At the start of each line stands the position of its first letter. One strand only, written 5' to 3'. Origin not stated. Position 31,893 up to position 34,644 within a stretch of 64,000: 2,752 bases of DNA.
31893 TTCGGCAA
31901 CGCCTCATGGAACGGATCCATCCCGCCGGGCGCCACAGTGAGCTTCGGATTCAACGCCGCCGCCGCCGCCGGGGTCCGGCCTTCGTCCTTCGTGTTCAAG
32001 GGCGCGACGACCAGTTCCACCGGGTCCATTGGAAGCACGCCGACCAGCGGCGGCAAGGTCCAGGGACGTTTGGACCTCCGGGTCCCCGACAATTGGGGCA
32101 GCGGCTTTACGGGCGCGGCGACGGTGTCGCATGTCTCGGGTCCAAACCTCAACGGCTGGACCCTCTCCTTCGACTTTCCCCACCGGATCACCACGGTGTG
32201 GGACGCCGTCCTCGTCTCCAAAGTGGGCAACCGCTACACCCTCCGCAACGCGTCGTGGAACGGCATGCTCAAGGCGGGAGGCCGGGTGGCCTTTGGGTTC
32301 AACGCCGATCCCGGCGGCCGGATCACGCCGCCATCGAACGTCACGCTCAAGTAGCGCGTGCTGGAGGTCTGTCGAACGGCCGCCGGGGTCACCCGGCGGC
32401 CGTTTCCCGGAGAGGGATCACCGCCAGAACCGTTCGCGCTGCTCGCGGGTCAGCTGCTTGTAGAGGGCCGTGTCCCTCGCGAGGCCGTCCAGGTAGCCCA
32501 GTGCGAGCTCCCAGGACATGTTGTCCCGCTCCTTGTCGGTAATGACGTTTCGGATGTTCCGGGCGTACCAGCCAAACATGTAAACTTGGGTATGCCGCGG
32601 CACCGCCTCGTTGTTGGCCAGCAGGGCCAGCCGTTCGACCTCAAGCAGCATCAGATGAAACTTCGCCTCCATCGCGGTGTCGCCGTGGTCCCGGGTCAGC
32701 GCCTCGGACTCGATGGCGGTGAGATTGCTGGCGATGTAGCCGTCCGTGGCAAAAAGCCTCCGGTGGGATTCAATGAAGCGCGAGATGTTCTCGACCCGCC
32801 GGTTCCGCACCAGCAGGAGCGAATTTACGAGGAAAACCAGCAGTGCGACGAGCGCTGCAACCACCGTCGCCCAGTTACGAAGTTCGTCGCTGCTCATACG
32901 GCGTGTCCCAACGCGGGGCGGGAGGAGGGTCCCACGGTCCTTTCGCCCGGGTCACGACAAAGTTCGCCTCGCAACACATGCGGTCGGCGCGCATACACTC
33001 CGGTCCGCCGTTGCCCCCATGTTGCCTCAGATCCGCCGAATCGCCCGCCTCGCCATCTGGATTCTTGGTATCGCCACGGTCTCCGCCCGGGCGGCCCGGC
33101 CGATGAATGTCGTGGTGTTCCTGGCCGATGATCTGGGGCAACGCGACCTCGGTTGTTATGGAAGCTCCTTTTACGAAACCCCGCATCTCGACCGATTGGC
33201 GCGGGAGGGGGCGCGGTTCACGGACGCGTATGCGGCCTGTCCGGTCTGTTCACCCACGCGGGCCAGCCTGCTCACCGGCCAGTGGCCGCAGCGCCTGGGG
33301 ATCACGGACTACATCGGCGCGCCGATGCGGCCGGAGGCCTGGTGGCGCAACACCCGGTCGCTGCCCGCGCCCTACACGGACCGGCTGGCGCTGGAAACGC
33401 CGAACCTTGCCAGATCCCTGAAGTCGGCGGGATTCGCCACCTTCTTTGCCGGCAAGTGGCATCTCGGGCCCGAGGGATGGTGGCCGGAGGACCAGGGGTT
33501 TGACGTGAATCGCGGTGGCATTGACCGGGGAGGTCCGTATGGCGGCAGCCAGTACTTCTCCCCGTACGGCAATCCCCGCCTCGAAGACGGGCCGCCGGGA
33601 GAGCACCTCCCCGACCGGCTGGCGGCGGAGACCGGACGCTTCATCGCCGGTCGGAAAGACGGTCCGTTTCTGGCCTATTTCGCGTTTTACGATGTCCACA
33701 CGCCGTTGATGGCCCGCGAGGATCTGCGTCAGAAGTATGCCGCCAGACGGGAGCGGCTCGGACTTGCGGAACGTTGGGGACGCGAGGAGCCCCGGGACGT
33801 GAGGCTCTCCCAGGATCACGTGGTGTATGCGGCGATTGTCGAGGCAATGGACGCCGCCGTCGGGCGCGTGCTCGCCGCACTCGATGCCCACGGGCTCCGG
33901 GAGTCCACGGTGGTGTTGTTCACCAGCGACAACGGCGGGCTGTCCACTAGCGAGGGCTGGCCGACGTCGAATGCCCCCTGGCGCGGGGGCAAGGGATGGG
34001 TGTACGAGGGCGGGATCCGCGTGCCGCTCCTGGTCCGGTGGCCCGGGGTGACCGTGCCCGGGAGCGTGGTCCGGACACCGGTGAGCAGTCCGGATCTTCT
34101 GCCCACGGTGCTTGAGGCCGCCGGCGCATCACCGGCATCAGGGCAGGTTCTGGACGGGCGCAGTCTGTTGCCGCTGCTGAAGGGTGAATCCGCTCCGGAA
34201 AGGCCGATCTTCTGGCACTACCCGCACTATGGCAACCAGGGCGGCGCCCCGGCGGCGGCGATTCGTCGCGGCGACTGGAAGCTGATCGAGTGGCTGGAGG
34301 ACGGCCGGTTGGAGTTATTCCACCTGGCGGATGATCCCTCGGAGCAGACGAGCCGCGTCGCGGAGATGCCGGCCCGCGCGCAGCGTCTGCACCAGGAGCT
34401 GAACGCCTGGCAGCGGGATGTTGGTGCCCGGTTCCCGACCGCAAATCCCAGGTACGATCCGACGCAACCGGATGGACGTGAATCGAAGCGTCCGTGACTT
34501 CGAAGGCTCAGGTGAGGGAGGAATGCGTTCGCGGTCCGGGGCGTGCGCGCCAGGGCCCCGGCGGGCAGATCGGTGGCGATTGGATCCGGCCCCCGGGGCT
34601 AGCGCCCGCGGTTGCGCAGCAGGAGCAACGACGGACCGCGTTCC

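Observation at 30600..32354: AA10 lytic polysaccharide monooxygenase with triple CBM2 in a PVC-type genome.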

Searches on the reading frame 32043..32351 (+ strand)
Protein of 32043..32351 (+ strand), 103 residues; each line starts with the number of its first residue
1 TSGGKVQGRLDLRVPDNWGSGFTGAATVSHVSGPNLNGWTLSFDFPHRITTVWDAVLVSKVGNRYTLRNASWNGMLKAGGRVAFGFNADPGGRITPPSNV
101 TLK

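Call 30: search_solved_structures(query=window:32043-32351:+, max_evalue=0.001, show_alignments=3)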
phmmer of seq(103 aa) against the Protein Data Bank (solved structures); distinct sequences matched with E-value up to 0.001: 6.
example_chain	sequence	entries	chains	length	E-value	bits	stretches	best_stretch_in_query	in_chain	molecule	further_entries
1exg_A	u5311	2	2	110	1.1e-15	60.9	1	16-98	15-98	EXO-1,4-BETA-D-GLYCANASE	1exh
6qfs_A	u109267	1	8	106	1.1e-14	57.6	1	16-98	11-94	Exoglucanase/xylanase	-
2rtt_A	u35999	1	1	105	3e-14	56.2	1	16-92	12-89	ChiC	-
6bt9_A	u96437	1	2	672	4.6e-13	52.4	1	9-86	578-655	Chitinase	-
3ndy_E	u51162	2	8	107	6.5e-10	42.2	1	13-102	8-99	Endoglucanase D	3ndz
6f7e_A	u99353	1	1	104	2.4e-06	30.7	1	14-97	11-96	Putative secreted cellulose binding protein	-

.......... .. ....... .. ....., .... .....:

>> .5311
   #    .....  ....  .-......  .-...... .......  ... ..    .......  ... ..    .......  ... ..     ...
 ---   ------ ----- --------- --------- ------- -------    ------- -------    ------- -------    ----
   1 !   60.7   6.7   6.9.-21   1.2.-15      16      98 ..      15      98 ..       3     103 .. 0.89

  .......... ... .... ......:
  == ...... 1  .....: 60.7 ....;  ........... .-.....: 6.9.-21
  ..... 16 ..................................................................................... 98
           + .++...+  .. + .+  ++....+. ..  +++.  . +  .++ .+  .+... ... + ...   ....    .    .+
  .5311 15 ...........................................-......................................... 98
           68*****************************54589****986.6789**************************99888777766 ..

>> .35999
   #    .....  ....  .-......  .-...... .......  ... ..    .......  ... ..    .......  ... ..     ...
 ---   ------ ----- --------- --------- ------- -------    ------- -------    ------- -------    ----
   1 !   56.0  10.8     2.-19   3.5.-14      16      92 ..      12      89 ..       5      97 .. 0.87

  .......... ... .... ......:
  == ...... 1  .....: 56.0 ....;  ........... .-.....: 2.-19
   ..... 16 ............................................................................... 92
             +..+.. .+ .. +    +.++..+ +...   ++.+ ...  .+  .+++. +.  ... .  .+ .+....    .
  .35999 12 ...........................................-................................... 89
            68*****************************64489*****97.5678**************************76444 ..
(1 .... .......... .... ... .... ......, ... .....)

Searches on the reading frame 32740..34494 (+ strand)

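Call 8: search_protein_families(library=pfam, proteins=[window:32740-34494:+], max_evalue=0.001)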
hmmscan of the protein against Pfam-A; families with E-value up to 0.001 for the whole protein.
window:32740-34494:+ (585 aa): 3 families
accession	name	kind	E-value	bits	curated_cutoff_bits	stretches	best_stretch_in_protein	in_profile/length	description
PF00884.28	Sulfatase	-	4e-57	194.3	25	1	123-463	2-301/301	Sulfatase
PF16347.10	SGSH_C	-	3.9e-17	63.3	29.3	1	418-556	8-150/154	N-sulphoglucosamine sulphohydrolase, C-terminal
PF01663.27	Phosphodiest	-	5.5e-09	36.5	23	1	145-205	18-81/342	Type I phosphodiesterase / nucleotide pyrophosphatase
